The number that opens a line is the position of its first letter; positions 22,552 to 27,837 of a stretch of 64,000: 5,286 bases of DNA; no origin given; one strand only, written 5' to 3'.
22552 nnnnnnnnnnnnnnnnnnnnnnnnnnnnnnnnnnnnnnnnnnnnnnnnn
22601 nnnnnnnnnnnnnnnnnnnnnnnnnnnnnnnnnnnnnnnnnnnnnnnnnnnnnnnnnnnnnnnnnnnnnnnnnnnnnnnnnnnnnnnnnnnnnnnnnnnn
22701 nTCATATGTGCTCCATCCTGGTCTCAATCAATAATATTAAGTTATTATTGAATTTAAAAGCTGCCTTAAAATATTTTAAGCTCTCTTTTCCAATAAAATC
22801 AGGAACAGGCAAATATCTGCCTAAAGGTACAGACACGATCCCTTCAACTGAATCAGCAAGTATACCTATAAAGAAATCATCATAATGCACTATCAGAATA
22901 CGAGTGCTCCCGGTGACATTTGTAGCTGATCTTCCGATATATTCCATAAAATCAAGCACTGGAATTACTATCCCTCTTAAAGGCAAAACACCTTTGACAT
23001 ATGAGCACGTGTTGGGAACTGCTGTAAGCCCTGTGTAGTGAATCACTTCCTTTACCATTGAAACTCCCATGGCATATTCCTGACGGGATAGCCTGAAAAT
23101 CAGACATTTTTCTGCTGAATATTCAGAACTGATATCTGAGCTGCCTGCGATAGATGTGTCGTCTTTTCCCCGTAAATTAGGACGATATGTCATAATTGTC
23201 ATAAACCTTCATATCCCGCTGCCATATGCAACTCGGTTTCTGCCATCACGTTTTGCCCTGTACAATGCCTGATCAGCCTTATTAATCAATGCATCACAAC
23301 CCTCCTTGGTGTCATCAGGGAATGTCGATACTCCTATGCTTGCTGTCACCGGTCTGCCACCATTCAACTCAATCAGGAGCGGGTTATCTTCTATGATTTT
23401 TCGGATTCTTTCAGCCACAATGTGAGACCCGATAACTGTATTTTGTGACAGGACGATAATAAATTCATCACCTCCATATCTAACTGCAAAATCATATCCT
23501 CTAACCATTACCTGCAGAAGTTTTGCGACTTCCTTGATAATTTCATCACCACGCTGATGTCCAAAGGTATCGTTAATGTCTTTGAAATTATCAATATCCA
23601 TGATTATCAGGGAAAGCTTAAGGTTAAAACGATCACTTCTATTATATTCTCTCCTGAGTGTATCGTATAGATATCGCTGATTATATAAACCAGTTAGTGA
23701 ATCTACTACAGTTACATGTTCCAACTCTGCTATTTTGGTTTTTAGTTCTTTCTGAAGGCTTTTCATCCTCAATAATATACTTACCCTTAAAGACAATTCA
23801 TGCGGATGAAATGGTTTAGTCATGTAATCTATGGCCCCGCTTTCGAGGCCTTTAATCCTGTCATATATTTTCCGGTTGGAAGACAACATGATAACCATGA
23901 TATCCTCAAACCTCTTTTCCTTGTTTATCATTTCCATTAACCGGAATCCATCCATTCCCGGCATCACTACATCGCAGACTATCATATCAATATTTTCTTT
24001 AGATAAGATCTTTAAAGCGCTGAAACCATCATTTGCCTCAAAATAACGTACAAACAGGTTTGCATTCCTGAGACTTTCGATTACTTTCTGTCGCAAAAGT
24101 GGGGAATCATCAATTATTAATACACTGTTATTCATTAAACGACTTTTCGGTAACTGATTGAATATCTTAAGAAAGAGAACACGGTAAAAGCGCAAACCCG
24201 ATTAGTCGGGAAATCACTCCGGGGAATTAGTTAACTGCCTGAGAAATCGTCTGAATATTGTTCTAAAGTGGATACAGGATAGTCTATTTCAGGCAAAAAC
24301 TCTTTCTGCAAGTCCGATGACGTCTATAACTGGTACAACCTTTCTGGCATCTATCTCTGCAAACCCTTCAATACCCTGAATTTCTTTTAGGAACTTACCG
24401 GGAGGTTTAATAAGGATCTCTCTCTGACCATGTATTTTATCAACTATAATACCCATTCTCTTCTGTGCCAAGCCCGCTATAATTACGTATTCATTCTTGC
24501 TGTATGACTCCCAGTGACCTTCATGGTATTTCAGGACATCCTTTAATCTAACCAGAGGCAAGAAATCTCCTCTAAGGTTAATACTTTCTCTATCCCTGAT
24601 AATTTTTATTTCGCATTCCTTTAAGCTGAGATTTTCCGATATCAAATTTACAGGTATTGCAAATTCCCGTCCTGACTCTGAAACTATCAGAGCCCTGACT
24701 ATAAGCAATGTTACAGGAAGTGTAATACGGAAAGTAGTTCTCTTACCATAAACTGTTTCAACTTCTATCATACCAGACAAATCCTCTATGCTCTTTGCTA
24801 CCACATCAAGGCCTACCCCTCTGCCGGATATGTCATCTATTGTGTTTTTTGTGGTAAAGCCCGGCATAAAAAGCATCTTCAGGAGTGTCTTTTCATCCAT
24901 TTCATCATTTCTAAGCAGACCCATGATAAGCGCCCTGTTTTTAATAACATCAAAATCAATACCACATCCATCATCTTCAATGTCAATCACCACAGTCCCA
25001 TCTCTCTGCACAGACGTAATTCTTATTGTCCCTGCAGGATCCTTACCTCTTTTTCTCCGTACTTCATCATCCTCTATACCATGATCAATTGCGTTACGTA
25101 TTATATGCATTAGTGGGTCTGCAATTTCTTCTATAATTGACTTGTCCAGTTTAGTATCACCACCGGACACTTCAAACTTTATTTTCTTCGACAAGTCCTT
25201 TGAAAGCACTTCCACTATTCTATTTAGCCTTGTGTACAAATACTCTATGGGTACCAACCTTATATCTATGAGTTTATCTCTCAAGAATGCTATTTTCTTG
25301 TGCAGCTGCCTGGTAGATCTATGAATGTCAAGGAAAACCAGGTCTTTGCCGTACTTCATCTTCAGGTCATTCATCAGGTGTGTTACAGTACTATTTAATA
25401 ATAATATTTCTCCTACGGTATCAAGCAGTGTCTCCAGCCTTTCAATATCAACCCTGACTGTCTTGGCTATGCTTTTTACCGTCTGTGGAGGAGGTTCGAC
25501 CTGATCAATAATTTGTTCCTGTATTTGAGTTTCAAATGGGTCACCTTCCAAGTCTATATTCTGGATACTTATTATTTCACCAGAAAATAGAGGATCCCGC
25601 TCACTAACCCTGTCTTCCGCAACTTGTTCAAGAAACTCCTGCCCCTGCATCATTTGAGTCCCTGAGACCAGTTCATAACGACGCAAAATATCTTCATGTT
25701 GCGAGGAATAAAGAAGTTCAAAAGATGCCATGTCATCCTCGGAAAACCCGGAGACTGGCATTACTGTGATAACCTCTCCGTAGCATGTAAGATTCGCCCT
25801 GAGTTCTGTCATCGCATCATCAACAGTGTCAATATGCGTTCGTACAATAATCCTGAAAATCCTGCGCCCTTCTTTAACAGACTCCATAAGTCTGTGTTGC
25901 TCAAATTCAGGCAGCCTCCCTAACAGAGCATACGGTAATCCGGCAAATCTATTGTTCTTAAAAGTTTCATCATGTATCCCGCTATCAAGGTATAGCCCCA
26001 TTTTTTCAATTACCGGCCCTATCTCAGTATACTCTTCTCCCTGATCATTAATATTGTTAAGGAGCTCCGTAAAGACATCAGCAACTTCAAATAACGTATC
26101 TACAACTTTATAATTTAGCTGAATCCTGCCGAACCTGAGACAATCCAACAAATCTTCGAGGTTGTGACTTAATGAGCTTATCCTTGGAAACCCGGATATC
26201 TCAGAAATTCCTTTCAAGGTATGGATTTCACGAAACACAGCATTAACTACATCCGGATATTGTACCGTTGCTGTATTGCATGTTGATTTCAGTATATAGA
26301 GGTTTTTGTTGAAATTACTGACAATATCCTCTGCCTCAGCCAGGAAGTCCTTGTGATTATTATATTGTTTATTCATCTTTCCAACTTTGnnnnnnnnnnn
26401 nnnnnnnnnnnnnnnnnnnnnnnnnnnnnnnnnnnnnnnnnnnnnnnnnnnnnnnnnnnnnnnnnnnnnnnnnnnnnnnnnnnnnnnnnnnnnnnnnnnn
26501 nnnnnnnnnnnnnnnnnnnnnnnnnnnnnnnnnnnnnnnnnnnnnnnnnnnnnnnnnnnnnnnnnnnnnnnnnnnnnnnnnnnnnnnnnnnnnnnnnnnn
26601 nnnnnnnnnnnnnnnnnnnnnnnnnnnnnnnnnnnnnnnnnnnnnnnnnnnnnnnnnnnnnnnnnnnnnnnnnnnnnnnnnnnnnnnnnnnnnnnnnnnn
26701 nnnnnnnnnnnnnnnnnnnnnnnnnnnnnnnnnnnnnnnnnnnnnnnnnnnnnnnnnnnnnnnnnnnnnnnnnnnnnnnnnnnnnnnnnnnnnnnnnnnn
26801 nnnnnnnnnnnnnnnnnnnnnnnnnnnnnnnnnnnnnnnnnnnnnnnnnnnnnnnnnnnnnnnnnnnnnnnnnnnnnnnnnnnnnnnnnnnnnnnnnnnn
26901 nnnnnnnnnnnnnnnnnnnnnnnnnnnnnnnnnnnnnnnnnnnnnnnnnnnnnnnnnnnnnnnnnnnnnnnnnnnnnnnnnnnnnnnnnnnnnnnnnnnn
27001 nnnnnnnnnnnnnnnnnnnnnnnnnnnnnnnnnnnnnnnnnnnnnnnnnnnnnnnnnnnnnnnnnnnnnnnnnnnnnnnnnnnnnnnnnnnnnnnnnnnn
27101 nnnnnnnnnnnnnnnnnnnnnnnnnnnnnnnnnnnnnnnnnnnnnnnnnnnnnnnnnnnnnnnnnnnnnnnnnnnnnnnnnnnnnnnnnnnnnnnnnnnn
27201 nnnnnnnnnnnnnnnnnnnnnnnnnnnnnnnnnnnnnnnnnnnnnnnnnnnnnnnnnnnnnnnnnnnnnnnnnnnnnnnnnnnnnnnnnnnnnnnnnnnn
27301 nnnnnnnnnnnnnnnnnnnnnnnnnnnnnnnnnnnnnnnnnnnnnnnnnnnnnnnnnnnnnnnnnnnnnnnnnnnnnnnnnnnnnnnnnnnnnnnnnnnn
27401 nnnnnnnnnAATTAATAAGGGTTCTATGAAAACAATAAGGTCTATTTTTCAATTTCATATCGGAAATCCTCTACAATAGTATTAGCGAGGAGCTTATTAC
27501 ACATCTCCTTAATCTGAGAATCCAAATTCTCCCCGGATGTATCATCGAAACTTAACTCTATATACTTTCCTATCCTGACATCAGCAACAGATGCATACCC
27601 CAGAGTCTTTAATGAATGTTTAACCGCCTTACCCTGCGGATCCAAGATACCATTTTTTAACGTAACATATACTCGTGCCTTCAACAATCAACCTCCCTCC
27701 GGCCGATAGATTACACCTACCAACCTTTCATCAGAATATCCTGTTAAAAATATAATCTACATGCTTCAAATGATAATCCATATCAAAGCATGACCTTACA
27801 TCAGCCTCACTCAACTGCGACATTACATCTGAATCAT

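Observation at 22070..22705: Degenerate receiver-like protein translationally coupled to cheW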

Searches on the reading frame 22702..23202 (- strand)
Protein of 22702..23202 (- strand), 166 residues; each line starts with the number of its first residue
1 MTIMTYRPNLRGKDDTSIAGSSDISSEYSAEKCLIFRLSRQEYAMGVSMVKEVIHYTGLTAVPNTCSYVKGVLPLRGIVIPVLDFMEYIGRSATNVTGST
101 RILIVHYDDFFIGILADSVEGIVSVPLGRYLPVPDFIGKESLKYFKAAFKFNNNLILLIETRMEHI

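Call 4: search_protein_families(library=pfam, proteins=[window:22702-23202:-], max_evalue=1)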
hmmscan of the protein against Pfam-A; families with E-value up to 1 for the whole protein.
window:22702-23202:- (166 aa): 1 family
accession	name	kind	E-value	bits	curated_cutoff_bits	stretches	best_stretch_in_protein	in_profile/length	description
PF01584.24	CheW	-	4.2e-24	85.2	23.5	1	33-159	2-128/138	CheW-like domain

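Call 5: search_protein_families(library=ncbifam, proteins=[window:22702-23202:-], max_evalue=1)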
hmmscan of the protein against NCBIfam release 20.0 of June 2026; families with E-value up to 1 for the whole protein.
window:22702-23202:- (166 aa): 1 family
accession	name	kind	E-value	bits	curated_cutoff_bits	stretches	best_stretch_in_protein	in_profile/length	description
NF007903.0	PRK10612.1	equivalog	6e-18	65.1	260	1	17-160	3-146/167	chemotaxis protein CheW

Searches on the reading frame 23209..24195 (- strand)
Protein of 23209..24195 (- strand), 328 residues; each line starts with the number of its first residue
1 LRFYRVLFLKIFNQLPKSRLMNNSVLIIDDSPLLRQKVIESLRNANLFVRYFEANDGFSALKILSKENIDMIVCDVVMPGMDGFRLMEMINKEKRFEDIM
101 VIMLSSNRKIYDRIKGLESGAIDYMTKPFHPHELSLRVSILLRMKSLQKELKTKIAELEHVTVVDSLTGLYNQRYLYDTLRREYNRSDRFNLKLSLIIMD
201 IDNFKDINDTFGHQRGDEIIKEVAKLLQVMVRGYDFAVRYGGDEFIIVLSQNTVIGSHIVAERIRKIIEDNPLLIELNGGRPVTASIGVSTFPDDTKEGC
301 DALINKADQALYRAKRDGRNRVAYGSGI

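Call 4: search_protein_families(library=pfam, proteins=[window:23209-24195:-], max_evalue=1)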
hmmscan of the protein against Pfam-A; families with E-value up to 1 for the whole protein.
window:23209-24195:- (328 aa): 5 families
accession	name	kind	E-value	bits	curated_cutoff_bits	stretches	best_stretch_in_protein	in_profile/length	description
PF00990.26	GGDEF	-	7.5e-48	162.8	23.8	1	163-321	2-161/161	Diguanylate cyclase, GGDEF domain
PF00072.30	Response_reg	-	5.9e-26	91.3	30.2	1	25-138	1-110/111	Response regulator receiver domain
PF24898.2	GGDEF_GdpP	-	2.4e-05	25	30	1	199-320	1-114/126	Cyclic-di-AMP phosphodiesterase GdpP-like, GGDEF domain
PF22335.1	Cas10-Cmr2_palm2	-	0.019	15.5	27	1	196-323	4-133/133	Cas10/Cmr2, second palm domain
PF09111.16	SLIDE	-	0.029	14.8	24.8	0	108-144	75-111/116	SLIDE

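Call 5: search_protein_families(library=ncbifam, proteins=[window:23209-24195:-], max_evalue=1)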
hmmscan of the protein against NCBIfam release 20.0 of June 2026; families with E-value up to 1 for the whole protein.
window:23209-24195:- (328 aa): 116 families (the best 25 are shown)
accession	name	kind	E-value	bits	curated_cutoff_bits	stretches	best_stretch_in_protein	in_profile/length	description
NF007135.0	PRK09581.1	equivalog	7.7e-77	259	474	2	152-323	282-453/457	PleD family two-component system response regulator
TIGR00254.1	GGDEF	domain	3e-54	183.2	37.4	1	158-324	1-166/168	diguanylate cyclase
NF047654.1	DiguCycDgcRLepto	equivalog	3.8e-53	180.3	500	1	21-322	1-293/295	diguanylate cyclase DgcR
NF038266.1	diguan_SiaD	equivalog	7.3e-46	156.6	290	1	147-322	79-252/252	biofilm regulation diguanylate cyclase SiaD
NF007380.0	PRK09894.1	equivalog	5.9e-44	150.6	256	1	152-323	119-285/296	diguanylate cyclase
NF041606.1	dguan_cyc_DgcA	equivalog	1.3e-41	142.7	370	1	156-323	172-337/340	diguanylate cyclase DgcA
NF051473.1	DigCycDgcsShew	equivalog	4e-39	134.7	400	1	154-321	127-287/291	diguanylate cyclase DgcS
NF007423.1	PRK09966.1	equivalog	1e-38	133.3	325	1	140-315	217-390/390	diguanylate cyclase DgcN/YfiN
NF050064.1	BlResRespRegCbrR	equivalog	2.4e-36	125.6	600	1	43-323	143-412/415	bile resistance response regulator CbrR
NF011955.1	PRK15426.1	equivalog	1.8e-34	118.9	408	1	156-324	392-560/564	cellulose biosynthesis regulator diguanylate cyclase DgcQ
NF007599.0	PRK10245.1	equivalog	8.2e-31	106.8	402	1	154-322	202-367/371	diguanylate cyclase AdrA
NF007298.0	PRK09776.1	equivalog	7.4e-30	103.6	1135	1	156-323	678-843/1111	diguanylate cyclase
NF040885.1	diguan_DgcJ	equivalog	1.3e-29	103.4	500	1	154-320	333-491/493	diguanylate cyclase DgcJ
NF045675.1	PhdiestaseDibA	equivalog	1e-28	100.1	980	1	151-323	192-362/623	phosphodiesterase DibA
NF047872.1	GGDEF_GdpS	equivalog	7.3e-27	94.5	400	1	155-324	180-349/355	GGDEF domain-containing protein GdpS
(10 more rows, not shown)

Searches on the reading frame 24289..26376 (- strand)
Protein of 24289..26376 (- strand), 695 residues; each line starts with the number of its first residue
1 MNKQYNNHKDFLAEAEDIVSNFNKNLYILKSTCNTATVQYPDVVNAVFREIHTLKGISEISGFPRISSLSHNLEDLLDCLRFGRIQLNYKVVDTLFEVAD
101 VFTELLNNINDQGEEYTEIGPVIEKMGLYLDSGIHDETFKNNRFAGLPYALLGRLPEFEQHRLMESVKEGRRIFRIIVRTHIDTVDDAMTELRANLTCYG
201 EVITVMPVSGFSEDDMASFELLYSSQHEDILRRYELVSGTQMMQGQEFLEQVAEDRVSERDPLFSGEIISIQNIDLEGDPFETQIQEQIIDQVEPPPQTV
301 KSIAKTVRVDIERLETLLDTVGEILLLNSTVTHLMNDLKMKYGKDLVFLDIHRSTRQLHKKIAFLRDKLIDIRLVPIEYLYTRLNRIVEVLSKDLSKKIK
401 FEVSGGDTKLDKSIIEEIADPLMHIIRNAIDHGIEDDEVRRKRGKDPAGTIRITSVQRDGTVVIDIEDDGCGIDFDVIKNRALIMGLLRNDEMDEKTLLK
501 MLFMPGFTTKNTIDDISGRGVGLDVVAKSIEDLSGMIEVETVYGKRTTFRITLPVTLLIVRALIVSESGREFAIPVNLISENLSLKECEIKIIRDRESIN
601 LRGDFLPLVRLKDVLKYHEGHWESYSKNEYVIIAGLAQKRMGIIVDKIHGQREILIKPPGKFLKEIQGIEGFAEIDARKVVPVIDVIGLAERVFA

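Call 4: search_protein_families(library=pfam, proteins=[window:24289-26376:-], max_evalue=1)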
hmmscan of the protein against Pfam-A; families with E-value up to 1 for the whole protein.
window:24289-26376:- (695 aa): 4 families
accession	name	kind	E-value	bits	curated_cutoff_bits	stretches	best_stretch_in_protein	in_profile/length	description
PF02518.31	HATPase_c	-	7.7e-18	65.4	26.4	1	419-556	3-110/111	Histidine kinase-, DNA gyrase B-, and HSP90-like ATPase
PF01584.24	CheW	-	1.9e-16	60.4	23.5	1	563-691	3-135/138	CheW-like domain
PF01627.28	Hpt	-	1.2e-10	41.9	24.6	1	10-101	5-73/84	Hpt domain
PF02895.20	H-kinase_dim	-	8.3e-10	39.4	23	1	305-370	2-66/68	Signal transducing histidine kinase, homodimeric domain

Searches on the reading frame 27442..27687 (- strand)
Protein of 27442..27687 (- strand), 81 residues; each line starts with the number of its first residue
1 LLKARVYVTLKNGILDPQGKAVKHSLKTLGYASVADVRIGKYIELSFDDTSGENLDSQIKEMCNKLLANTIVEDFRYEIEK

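Call 4: search_protein_families(library=pfam, proteins=[window:27442-27687:-], max_evalue=1)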
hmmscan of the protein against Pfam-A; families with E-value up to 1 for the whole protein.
window:27442-27687:- (81 aa): 2 families
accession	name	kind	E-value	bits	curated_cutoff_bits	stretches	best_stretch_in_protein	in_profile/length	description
PF02700.19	PurS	-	9.4e-33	112.7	22.2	1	3-79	1-77/77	Phosphoribosylformylglycinamidine (FGAM) synthase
PF06451.17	Moricin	-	0.23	11.7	27.6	1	19-35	35-51/62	Moricin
